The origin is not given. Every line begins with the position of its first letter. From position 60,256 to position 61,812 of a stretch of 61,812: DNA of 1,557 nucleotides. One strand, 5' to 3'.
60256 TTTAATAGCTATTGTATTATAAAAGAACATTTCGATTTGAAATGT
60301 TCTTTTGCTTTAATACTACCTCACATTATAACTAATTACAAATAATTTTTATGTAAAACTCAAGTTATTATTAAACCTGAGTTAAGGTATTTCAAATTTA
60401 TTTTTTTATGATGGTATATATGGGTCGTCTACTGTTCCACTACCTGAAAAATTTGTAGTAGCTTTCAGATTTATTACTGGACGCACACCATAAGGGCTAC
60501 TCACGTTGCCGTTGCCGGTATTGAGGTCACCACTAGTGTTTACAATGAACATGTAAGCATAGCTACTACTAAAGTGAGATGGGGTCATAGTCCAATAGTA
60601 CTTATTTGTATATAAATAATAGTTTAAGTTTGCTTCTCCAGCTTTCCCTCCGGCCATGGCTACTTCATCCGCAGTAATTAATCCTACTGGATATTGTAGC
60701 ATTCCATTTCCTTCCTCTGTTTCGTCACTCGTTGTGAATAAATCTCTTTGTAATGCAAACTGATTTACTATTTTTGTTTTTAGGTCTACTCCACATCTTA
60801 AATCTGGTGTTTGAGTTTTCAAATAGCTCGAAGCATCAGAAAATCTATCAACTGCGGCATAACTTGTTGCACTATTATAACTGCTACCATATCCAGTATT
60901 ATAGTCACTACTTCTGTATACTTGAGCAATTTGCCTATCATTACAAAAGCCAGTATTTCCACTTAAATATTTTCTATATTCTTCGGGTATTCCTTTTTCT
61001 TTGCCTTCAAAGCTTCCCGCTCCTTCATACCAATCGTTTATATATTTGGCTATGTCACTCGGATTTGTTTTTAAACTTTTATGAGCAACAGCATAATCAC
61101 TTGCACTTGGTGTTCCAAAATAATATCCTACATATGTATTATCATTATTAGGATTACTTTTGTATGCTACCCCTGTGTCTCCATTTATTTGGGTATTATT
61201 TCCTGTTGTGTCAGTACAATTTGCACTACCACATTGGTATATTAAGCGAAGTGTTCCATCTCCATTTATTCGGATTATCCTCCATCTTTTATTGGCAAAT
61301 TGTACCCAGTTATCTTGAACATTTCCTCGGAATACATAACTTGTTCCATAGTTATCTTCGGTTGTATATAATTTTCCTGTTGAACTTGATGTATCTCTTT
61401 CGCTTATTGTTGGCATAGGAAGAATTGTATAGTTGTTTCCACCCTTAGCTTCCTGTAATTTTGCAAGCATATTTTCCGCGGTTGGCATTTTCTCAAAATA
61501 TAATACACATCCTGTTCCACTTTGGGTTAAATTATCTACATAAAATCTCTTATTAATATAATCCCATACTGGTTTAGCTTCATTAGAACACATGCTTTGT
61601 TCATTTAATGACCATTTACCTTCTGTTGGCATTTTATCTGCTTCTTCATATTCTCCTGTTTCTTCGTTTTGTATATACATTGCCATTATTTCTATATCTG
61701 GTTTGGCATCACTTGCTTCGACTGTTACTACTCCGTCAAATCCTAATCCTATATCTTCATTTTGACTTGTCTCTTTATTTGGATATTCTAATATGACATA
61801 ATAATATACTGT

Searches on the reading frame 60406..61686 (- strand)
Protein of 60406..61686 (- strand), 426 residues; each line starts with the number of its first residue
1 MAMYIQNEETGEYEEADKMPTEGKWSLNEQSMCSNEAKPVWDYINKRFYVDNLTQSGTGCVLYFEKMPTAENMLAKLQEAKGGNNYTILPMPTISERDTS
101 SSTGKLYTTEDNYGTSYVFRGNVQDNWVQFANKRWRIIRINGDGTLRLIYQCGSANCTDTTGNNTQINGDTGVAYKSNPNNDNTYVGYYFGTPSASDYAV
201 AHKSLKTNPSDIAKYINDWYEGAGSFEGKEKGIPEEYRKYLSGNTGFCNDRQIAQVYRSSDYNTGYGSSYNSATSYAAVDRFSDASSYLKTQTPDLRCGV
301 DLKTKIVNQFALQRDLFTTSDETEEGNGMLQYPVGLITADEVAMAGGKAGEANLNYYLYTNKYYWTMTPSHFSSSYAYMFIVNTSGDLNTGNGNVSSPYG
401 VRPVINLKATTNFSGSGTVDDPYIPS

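Call 10: search_protein_families(library=pfam, proteins=[window:60406-61686:-], max_evalue=1)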
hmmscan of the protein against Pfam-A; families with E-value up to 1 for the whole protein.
window:60406-61686:- (426 aa): 2 families
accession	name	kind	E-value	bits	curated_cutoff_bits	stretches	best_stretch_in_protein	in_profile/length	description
PF19789.6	DUF6273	-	0.00028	21.2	23.5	1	350-408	116-171/172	Domain of unknown function (DUF6273)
PF24039.1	DUF7348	-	0.63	10.8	27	1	187-220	30-63/70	Domain of unknown function (DUF7348)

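Call 11: search_protein_families(library=ncbifam, proteins=[window:60406-61686:-], max_evalue=1)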
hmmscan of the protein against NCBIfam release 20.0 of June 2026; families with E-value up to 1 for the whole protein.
window:60406-61686:- (426 aa): 0 families
